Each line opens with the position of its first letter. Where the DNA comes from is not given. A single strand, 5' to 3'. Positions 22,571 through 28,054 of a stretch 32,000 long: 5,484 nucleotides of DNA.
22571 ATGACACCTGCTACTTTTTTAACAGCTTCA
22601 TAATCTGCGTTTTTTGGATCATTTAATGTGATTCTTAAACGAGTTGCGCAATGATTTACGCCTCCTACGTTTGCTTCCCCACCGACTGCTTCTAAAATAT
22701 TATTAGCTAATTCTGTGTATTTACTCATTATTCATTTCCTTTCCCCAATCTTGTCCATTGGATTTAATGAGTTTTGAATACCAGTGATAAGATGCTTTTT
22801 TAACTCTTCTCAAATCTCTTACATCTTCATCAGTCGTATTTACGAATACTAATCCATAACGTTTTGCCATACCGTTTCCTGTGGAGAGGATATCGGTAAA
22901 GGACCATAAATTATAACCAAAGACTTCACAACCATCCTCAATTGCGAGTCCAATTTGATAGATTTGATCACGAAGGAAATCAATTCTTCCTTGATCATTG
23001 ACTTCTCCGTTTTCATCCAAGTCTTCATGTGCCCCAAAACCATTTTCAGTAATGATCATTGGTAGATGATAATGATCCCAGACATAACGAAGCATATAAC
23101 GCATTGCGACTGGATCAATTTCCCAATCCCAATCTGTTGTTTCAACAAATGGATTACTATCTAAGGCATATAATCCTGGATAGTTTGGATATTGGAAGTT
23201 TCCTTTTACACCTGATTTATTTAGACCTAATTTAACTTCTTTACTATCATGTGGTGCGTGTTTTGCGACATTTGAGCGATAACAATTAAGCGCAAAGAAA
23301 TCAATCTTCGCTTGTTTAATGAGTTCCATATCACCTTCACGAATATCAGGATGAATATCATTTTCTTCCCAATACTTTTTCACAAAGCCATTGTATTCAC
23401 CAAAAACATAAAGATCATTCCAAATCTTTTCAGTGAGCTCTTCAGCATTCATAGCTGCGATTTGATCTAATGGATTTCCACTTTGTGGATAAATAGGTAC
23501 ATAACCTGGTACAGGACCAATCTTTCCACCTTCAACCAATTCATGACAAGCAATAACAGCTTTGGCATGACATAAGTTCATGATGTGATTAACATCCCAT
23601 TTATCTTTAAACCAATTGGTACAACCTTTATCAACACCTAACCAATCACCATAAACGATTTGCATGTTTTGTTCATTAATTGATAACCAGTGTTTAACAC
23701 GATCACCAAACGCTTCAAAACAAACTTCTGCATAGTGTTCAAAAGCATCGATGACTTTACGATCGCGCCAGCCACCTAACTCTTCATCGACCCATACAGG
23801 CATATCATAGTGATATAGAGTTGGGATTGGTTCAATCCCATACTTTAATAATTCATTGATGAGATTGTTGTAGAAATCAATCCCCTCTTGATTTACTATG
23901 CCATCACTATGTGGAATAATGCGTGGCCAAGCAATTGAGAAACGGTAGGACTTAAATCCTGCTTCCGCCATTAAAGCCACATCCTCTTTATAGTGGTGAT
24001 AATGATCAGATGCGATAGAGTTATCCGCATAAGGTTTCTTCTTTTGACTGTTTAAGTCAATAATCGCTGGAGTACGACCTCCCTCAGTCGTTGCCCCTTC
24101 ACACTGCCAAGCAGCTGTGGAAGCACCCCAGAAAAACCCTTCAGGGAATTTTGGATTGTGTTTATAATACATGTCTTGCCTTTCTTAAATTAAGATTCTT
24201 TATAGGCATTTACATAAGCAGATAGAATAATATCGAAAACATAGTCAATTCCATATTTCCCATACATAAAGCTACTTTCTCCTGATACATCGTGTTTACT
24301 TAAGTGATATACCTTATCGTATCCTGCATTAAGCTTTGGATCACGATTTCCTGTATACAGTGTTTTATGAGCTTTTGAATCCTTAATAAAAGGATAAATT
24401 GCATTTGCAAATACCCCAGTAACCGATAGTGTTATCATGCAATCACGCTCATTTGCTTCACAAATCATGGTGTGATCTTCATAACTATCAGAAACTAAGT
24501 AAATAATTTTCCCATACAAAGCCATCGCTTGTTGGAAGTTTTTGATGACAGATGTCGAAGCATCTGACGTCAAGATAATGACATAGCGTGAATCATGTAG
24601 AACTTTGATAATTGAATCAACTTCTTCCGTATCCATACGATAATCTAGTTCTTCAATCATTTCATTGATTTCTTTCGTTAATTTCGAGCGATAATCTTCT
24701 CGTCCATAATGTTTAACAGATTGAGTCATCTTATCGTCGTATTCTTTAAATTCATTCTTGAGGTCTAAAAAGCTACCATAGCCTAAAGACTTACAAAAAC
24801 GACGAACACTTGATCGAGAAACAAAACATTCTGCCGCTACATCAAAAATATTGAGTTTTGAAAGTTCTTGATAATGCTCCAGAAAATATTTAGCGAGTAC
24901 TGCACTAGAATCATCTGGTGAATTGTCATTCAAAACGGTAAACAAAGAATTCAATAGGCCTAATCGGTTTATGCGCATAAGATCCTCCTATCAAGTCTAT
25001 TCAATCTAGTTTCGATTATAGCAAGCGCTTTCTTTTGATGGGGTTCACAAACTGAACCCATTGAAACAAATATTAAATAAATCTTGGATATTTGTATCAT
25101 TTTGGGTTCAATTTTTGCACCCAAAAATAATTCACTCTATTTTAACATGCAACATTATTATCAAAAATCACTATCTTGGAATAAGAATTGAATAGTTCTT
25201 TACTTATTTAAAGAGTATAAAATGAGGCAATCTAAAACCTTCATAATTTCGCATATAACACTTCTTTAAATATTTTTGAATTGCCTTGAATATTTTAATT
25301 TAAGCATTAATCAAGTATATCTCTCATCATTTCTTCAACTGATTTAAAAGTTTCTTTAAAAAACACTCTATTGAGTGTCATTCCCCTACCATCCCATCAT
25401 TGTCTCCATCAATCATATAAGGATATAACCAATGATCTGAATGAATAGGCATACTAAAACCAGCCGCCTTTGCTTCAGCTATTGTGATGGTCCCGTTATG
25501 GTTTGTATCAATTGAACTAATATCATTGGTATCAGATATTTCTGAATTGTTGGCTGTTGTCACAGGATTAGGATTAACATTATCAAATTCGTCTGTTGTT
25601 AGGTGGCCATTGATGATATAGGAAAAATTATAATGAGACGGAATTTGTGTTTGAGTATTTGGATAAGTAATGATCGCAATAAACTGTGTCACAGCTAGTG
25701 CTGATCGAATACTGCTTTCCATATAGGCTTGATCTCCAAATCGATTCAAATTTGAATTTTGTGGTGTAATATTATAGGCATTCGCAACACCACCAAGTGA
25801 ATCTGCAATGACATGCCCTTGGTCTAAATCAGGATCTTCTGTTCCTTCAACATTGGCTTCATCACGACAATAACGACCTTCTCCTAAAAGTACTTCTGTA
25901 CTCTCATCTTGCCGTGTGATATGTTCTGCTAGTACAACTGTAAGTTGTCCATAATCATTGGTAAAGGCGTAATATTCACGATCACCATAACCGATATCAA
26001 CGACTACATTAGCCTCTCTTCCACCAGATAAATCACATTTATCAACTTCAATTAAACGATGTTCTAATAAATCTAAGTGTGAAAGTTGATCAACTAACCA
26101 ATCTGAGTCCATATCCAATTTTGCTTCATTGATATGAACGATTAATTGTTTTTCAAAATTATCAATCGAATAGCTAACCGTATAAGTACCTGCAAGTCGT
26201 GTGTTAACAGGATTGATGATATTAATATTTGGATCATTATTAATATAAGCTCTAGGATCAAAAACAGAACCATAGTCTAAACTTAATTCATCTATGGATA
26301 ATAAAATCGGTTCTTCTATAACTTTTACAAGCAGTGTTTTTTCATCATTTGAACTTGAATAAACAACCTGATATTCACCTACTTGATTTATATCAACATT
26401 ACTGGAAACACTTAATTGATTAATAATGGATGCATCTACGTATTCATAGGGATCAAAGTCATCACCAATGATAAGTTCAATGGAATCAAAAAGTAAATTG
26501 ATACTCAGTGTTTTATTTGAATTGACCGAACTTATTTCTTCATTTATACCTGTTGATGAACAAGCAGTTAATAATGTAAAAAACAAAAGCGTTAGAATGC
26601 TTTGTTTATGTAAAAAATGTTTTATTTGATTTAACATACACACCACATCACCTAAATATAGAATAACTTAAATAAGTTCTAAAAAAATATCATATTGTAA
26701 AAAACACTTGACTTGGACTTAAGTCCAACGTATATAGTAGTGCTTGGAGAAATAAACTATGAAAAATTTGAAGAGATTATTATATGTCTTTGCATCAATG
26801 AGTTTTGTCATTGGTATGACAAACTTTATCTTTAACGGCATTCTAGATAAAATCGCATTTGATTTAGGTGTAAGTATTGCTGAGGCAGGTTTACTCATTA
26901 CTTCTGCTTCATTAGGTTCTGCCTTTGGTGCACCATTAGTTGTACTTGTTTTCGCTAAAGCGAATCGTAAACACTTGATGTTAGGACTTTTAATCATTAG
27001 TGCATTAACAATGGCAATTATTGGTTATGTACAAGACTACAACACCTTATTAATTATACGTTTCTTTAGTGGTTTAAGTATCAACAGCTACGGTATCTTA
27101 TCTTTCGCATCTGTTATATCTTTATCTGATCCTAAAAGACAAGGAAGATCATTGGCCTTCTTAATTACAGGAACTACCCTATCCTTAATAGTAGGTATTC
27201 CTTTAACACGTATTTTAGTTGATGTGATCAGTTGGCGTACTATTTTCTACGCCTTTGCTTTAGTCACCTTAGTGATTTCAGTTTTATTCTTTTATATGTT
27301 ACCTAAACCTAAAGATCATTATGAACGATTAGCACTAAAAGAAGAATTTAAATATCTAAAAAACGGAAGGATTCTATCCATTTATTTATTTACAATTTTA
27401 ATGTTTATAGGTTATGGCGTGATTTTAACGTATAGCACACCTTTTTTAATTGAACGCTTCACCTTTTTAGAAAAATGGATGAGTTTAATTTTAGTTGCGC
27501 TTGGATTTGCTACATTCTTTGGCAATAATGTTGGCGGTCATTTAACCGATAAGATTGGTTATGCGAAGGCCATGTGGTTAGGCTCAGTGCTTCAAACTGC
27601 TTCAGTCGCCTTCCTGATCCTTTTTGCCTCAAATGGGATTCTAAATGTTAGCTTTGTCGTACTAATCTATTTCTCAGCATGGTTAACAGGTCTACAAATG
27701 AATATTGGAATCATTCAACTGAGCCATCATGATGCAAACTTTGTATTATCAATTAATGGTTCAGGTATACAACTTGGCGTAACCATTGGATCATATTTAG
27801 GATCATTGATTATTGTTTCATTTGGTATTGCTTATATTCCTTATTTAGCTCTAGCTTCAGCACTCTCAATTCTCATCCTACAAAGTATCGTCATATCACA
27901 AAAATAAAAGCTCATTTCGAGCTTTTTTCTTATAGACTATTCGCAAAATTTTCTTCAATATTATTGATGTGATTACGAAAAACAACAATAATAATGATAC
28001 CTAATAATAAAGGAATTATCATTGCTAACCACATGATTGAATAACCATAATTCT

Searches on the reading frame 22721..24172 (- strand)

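Call 11: search_protein_families(library=pfam, proteins=[window:22721-24172:-], max_evalue=0.001)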
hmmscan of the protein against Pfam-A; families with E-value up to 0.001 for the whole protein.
window:22721-24172:- (483 aa): 1 family
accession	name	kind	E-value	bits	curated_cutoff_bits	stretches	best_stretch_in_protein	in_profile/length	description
PF00232.24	Glyco_hydro_1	-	2.2e-133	445.5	22.6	1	8-473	4-452/453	Glycosyl hydrolase family 1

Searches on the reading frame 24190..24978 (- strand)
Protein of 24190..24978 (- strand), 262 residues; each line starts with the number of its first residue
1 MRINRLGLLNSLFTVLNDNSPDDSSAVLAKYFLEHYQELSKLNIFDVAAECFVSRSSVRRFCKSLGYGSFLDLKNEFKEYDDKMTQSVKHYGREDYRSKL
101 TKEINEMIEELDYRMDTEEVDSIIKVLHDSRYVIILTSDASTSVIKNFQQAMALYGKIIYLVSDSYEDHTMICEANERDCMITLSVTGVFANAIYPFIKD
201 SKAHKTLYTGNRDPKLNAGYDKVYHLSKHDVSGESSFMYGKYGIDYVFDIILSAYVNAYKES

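Call 11: search_protein_families(library=pfam, proteins=[window:24190-24978:-], max_evalue=0.001)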
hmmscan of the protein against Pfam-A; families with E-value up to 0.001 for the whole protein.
window:24190-24978:- (262 aa): 1 family
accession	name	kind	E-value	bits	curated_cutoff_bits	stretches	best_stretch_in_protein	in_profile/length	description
PF01418.23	HTH_6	-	5.5e-11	42.7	28.3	1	24-81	17-74/77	Helix-turn-helix domain, rpiR family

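Call 62: find_encoding_contigs(protein=window:24190-24978:-, flank=2000, max_places=4)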
Protein window:24190-24978:- (262 aa): no gene with exactly this product is on record in the collection.

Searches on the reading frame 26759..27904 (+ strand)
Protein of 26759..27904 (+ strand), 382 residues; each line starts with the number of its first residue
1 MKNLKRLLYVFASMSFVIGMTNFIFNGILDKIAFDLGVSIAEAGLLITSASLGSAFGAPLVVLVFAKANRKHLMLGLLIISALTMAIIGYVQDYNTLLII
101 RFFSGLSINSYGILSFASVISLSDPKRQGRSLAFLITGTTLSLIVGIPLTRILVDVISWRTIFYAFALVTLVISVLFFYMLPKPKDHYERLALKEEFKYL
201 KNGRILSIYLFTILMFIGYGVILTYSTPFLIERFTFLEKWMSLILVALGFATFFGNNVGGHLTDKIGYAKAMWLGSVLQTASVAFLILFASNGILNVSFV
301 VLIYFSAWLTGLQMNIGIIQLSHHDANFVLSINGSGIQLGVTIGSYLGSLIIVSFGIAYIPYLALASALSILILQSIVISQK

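Call 77: search_protein_families(library=ncbifam, proteins=[window:26759-27904:+], max_evalue=0.001)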
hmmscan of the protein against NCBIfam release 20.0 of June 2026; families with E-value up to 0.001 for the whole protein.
window:26759-27904:+ (382 aa): 27 families (the best 25 are shown)
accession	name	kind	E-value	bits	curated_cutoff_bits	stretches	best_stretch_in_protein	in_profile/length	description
NF033135.1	cmx_cmrA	equivalog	1.7e-49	168.9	400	1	7-370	4-366/374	Cmx/CmrA family chloramphenicol efflux MFS transporter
NF007498.0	PRK10091.1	equivalog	1.9e-36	125.9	499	1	5-379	2-374/390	MFS transporter AraJ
NF002921.0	PRK03545.1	equivalog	2.8e-33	115.4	401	1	10-377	17-382/396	sugar transporter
NF012199.0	cml_V_MFS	exception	2.8e-26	92.4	830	1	8-362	5-360/412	chloramphenicol efflux MFS transporter CmlV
NF000510.1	efflux_Cmx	exception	3.2e-25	89.1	800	1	8-376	5-375/391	chloramphenicol efflux MFS transporter Cmx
TIGR00880.1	2_A_01_02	superfamily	9e-20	71.2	131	1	44-182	1-139/141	multidrug resistance protein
NF007578.0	PRK10213.1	equivalog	8.1e-16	58.1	584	1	20-372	34-382/396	purine ribonucleoside efflux pump NepI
TIGR00895.1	2A0115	subfamily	1.4e-15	57.2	418.55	1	13-187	24-198/398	aromatic acid/H+ symport family MFS transporter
NF038077.1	MFS_export_MxcK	equivalog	2.7e-14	53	525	1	5-307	10-314/405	myxochelin export MFS transporter MxcK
TIGR00710.1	efflux_Bcr_CflA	subfamily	2.3e-09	37.2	200.9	1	6-312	5-312/385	Bcr/CflA family efflux MFS transporter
NF038246.1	bile_salt_MFS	equivalog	5.9e-09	35.3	400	1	35-308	35-332/408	conjugated bile salt MFS transporter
NF003024.0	PRK03893.1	subfamily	8.2e-09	34.8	604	1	26-195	41-209/497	sialate:H+ symport family MFS transporter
TIGR00893.1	2A0114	subfamily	1e-08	34.6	395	1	32-351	20-362/399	D-galactonate transporter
NF053813.1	MFS_TcaB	equivalog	1.8e-08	33.5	475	1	8-375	8-381/396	putative multidrug effflux MFS transporter TcaB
TIGR00881.1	2A0104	subfamily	2.2e-08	33.5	407.75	1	27-186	16-176/379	phosphoglycerate transporter protein PgtP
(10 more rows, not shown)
